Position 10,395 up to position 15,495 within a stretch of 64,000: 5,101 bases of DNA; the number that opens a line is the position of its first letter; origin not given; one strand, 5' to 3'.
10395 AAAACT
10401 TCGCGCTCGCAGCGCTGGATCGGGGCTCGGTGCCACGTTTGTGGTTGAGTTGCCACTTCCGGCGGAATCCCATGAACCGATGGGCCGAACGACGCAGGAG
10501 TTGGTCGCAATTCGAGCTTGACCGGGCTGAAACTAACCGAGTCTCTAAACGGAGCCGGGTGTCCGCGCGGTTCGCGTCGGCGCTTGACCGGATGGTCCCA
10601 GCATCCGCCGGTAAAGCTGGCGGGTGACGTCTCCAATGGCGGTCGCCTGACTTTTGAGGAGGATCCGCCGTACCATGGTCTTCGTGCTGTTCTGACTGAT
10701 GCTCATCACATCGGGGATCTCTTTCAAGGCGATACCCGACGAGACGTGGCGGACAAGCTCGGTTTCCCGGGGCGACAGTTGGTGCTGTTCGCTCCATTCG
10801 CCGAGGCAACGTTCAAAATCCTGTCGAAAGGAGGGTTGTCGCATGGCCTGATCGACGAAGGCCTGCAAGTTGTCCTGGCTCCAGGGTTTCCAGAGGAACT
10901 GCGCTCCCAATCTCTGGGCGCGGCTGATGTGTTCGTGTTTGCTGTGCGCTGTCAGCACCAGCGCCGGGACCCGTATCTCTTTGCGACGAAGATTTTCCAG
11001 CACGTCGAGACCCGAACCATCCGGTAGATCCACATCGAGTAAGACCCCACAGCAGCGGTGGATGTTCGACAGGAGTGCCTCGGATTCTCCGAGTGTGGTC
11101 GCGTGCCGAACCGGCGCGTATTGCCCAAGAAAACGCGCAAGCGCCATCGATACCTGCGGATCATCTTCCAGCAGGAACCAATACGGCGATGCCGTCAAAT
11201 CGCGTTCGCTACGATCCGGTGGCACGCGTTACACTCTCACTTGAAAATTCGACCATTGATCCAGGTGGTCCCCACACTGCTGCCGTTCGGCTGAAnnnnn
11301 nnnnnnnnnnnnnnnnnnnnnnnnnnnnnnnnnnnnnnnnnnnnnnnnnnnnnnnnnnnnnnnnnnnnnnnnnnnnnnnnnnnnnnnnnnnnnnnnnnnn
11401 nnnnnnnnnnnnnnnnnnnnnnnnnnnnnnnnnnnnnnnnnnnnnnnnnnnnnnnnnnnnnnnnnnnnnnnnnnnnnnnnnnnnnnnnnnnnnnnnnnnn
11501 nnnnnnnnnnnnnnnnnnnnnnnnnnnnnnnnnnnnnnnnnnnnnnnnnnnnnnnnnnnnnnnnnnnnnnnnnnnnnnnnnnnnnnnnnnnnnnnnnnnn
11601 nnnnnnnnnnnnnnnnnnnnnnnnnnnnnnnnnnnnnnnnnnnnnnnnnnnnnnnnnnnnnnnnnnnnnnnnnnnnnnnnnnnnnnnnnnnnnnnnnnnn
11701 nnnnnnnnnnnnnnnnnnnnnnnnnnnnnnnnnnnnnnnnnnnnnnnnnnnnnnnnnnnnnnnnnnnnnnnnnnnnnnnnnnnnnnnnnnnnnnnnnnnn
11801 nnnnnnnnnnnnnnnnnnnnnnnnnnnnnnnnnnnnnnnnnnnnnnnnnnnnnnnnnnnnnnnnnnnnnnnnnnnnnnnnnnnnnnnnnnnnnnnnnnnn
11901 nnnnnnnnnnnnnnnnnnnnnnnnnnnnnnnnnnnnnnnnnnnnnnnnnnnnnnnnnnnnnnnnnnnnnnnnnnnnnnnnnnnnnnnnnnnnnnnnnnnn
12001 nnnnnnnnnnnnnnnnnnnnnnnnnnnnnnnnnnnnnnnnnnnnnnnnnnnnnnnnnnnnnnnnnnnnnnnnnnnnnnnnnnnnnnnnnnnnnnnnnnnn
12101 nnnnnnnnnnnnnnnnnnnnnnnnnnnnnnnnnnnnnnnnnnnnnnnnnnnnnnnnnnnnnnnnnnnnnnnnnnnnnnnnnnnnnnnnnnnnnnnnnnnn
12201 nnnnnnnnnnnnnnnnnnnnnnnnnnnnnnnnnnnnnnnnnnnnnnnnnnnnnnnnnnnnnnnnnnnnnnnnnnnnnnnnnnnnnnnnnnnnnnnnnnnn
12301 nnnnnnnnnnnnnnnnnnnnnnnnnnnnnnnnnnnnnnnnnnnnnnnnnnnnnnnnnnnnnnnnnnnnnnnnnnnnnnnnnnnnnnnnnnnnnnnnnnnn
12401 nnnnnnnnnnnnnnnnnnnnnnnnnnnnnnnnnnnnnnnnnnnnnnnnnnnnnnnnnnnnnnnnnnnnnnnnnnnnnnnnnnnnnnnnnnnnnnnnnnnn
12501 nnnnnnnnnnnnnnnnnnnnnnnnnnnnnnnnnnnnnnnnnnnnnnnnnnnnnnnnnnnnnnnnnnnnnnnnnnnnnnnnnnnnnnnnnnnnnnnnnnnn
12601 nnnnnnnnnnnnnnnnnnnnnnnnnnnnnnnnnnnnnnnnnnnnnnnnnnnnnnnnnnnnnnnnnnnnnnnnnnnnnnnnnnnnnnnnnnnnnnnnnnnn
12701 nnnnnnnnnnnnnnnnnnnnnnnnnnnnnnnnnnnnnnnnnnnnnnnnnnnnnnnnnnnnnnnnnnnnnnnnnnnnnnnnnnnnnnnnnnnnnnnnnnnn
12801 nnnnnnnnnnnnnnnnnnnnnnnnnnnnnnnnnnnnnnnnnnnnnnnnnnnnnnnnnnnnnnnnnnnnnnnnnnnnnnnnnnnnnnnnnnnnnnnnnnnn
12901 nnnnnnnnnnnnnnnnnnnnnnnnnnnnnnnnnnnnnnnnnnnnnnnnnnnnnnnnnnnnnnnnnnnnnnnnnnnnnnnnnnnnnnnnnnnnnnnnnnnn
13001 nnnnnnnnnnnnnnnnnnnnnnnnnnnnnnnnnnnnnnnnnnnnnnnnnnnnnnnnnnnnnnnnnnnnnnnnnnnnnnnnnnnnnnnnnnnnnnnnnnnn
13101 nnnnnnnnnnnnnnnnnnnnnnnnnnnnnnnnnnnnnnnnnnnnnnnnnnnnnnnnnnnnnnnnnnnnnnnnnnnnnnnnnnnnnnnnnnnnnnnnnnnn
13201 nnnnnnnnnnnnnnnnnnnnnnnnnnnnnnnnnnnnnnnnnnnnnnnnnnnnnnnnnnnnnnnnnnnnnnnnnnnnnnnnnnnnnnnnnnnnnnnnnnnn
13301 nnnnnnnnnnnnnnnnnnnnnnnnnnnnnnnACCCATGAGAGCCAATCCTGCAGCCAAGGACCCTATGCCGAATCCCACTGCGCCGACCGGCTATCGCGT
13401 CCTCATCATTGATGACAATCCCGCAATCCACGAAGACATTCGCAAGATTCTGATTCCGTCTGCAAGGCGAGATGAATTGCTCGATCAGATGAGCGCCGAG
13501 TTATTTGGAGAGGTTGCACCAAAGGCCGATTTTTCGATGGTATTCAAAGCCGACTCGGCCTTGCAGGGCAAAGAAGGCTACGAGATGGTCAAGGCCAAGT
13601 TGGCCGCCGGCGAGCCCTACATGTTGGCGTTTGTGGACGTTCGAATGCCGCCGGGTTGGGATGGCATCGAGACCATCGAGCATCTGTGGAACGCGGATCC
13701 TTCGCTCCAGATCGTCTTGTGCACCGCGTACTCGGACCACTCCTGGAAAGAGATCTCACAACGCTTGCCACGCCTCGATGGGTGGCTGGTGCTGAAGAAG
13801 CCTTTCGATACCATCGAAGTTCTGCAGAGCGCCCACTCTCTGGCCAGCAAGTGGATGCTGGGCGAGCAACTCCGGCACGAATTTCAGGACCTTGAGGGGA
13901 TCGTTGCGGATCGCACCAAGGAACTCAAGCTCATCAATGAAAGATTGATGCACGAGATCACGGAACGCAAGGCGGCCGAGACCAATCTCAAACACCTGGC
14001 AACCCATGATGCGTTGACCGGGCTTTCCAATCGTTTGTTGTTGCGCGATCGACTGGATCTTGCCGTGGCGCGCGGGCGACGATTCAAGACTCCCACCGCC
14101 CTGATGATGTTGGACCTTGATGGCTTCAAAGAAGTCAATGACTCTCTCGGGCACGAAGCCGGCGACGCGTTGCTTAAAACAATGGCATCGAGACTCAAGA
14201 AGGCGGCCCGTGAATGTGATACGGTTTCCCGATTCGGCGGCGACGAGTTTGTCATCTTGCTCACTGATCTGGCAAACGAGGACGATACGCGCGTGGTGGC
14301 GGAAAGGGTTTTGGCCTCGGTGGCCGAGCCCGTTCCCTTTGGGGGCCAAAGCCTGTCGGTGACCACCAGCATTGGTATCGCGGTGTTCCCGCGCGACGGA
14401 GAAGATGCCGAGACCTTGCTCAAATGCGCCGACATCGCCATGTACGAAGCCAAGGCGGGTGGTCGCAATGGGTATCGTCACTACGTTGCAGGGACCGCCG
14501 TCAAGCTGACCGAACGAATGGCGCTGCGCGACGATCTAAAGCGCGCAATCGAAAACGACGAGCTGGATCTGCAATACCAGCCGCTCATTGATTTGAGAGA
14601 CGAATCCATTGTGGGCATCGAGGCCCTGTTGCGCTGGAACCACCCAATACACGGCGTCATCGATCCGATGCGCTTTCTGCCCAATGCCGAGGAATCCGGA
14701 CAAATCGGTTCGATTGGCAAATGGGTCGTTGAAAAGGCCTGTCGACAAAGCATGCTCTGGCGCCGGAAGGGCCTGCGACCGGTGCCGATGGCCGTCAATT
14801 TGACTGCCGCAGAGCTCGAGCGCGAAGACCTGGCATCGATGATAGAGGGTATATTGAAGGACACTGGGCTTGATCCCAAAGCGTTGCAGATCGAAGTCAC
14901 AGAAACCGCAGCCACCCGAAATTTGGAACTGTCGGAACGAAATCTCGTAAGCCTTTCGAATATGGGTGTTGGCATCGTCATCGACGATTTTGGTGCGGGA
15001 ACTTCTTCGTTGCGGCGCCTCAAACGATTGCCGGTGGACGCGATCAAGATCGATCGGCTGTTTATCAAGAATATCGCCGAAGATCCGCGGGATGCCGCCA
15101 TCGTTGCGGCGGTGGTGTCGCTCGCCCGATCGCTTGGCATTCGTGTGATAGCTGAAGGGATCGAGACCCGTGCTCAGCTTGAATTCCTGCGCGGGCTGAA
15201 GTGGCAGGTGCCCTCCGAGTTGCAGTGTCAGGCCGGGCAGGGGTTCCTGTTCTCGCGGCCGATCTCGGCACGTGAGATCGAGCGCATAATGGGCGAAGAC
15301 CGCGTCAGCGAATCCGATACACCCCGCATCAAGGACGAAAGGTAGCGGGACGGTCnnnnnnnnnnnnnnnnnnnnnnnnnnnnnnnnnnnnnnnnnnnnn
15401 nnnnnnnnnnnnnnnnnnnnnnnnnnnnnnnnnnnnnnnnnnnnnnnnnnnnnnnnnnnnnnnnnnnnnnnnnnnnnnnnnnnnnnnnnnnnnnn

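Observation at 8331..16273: A c-di-GMP / two-component cluster with paralogous kinases bearing an atypical LHN(V/L)GNV H-box and a kinase-like protein lacking an ATPase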

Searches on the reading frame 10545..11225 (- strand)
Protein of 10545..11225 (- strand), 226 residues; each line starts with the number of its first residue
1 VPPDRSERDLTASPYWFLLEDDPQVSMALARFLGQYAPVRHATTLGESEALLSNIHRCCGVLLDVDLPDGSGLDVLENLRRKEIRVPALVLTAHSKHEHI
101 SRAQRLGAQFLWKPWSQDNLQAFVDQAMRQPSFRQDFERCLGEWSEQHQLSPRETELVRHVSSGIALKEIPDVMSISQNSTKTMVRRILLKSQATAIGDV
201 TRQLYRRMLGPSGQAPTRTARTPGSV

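Call 3: search_protein_families(library=pfam, proteins=[window:10545-11225:-], max_evalue=0.1)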
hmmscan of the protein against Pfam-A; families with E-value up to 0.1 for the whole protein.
window:10545-11225:- (226 aa): 4 families
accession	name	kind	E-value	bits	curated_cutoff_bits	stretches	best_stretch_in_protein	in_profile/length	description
PF00072.30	Response_reg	-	6e-14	52.6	30.2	1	18-124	3-110/111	Response regulator receiver domain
PF00196.25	GerE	-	0.00057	19.9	23.5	1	149-194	2-47/57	Bacterial regulatory proteins, luxR family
PF17937.6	TetR_C_28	-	0.0014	19.4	26.4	1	120-189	20-92/96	Tetracyclin repressor-like, C-terminal domain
PF03709.21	OKR_DC_1_N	-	0.004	17.8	29.3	1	37-102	18-80/111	Orn/Lys/Arg decarboxylase, N-terminal domain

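Call 4: search_protein_families(library=ncbifam, proteins=[window:10545-11225:-], max_evalue=0.1)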
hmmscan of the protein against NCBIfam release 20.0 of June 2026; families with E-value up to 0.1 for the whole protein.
window:10545-11225:- (226 aa): 73 families (the best 25 are shown)
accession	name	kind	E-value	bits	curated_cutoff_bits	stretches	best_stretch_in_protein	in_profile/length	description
NF006900.1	PRK09390.1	equivalog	6.6e-15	55.2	255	1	16-202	7-195/203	response regulator FixJ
NF040749.1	tetrathio_RR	equivalog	3.6e-14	52.9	290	1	17-204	3-188/191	tetrathionate respiration response regulator TtrR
NF041946.1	LuxO_transreg_Vib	equivalog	2.5e-12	46.3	800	1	60-134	43-118/463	quorum-sensing sigma-54 dependent transcriptional regulator LuxO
NF052445.1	RespRegMctR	equivalog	3.1e-12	46.4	300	1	18-202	6-197/205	two-component system response regulator MctR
NF045991.1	RespRegCtrARhodob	equivalog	1.7e-11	44.3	350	1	17-130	4-118/224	response regulator transcription factor CtrA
NF008469.0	PRK11361.1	equivalog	2.7e-10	39.5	714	1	17-150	8-142/461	acetoacetate metabolism transcriptional regulator AtoC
NF007928.2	PRK10643.1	equivalog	4.8e-10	39.5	330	1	19-130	6-118/216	two-component system response regulator PmrA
NF007935.0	PRK10651.1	equivalog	1.2e-09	37.7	250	1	52-191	47-197/216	two-component system response regulator NarL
TIGR01818.1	ntrC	equivalog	1.4e-09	37.3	558.6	1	18-148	3-134/463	nitrogen regulation protein NR(I)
NF007419.0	PRK09958.1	equivalog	3e-09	36.8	251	1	60-196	48-190/204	acid-sensing system DNA-binding response regulator EvgA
NF012023.0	PRK15479.1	equivalog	4.8e-09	36.1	337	1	18-136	5-124/224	transcriptional regulator TctD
NF041734.1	resp_reg_RppA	equivalog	7.3e-09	35.3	250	1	17-131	4-122/229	two-component system response regulator RppA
TIGR02956.1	TMAO_torS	equivalog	8.7e-09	34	676.5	1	26-143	714-821/967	TMAO reductase system sensor histidine kinase/response regulator TorS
NF011896.0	PRK15369.1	equivalog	9.5e-09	35.2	242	1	61-201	53-201/211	two component system response regulator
NF051850.1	RespRegRprY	equivalog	3.7e-08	33.1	370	1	17-132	8-124/234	response regulator transcription factor RprY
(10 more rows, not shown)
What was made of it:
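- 10545..11225 (-): RR3: REC plus LuxR/FixJ-type HTH response regulator (226 aa), divergent from p4. Response_reg 52.6 bits; GerE 19.9 bits, below its cut-off; FixJ-like alignment over 16-202 (calls 3, 4).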

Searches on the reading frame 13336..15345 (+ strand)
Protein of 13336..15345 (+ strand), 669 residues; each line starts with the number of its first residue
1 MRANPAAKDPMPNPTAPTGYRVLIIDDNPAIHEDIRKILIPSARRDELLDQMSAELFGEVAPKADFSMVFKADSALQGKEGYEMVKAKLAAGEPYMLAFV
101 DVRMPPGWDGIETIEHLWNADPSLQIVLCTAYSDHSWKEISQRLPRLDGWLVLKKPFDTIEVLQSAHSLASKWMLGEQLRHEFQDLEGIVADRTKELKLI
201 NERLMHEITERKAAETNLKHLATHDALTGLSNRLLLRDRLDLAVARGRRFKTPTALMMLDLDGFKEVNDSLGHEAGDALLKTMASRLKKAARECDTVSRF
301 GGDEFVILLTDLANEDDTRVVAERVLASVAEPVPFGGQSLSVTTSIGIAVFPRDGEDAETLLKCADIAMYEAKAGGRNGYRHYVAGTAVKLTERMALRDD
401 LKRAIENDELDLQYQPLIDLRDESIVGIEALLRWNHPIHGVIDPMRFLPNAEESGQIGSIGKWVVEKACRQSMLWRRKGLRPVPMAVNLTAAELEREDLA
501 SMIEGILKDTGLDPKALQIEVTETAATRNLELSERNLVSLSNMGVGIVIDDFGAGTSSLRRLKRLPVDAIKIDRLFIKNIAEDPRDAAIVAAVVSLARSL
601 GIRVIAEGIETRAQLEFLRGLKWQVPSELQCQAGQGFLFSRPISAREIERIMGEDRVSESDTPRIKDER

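Call 3: search_protein_families(library=pfam, proteins=[window:13336-15345:+], max_evalue=0.1)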
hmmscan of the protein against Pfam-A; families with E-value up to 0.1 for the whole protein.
window:13336-15345:+ (669 aa): 3 families
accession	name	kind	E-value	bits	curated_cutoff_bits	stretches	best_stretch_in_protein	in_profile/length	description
PF00563.25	EAL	-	6.3e-69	232.4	31.3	1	399-642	2-236/236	EAL domain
PF00990.26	GGDEF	-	2.5e-48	164.3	23.8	1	222-378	1-160/161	Diguanylate cyclase, GGDEF domain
PF00072.30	Response_reg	-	5e-09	36.7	30.2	1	71-164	24-108/111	Response regulator receiver domain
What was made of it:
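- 13336..15345 (+): REC-GGDEF-EAL protein (669 aa); its REC carries an insertion of about 45 residues. EAL 232 bits, GGDEF 164 bits, REC 36.7 bits matching only residues 71-164 (call 3).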

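Call 4: search_protein_families(library=ncbifam, proteins=[window:13336-15345:+], max_evalue=0.1)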
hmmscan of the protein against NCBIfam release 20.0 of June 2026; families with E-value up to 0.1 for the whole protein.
window:13336-15345:+ (669 aa): 43 families (the best 25 are shown)
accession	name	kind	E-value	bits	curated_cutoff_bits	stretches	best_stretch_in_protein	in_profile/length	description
NF045675.1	PhdiestaseDibA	equivalog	8.5e-138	460.4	980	1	205-649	186-622/623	phosphodiesterase DibA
NF007474.0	PRK10060.1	equivalog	1.3e-107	360.7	782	1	207-654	222-656/663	cyclic di-GMP phosphodiesterase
NF053781.1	cdiGMPphdstlr2612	equivalog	7.7e-103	345.1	1600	1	206-652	824-1265/1268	Tlr1612 family c-di-GMP phosphodiesterase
NF008467.0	PRK11359.1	equivalog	1.3e-102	344.2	857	1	209-652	363-792/800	oxygen-sensing cyclic-di-GMP phosphodiesterase DosP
NF052458.1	PhdiestGepA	equivalog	5.6e-93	312.6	1200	1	212-647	415-836/840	phosphodiesterase GepA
NF008807.1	PRK11829.1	equivalog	2.8e-78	263.7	733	1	214-649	234-659/670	biofilm formation regulator HmsP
NF007298.0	PRK09776.1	equivalog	2.4e-71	240.9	1135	1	205-621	667-1083/1111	diguanylate cyclase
NF007423.1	PRK09966.1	equivalog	1.2e-50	172.6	325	1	206-373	219-390/390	diguanylate cyclase DgcN/YfiN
NF052596.1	RR_EAL_PvrR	equivalog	1.6e-47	162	580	1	396-658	142-395/398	response regulator cyclic di-GMP phosphodiesterase PvrR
TIGR00254.1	GGDEF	domain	4.8e-45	153.3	37.4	1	218-380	1-164/168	diguanylate cyclase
NF007135.0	PRK09581.1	equivalog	3.6e-43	148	474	1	220-378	290-450/457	PleD family two-component system response regulator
NF038266.1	diguan_SiaD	equivalog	2.5e-42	145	290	1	215-378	87-250/252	biofilm regulation diguanylate cyclase SiaD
NF007839.0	PRK10551.1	equivalog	5.5e-41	140.7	461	1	392-656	259-514/518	cyclic di-GMP phosphodiesterase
NF007380.0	PRK09894.1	equivalog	7.9e-40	137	256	1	202-378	111-282/296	diguanylate cyclase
NF051473.1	DigCycDgcsShew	equivalog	2.2e-39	135.6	400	1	187-381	101-289/291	diguanylate cyclase DgcS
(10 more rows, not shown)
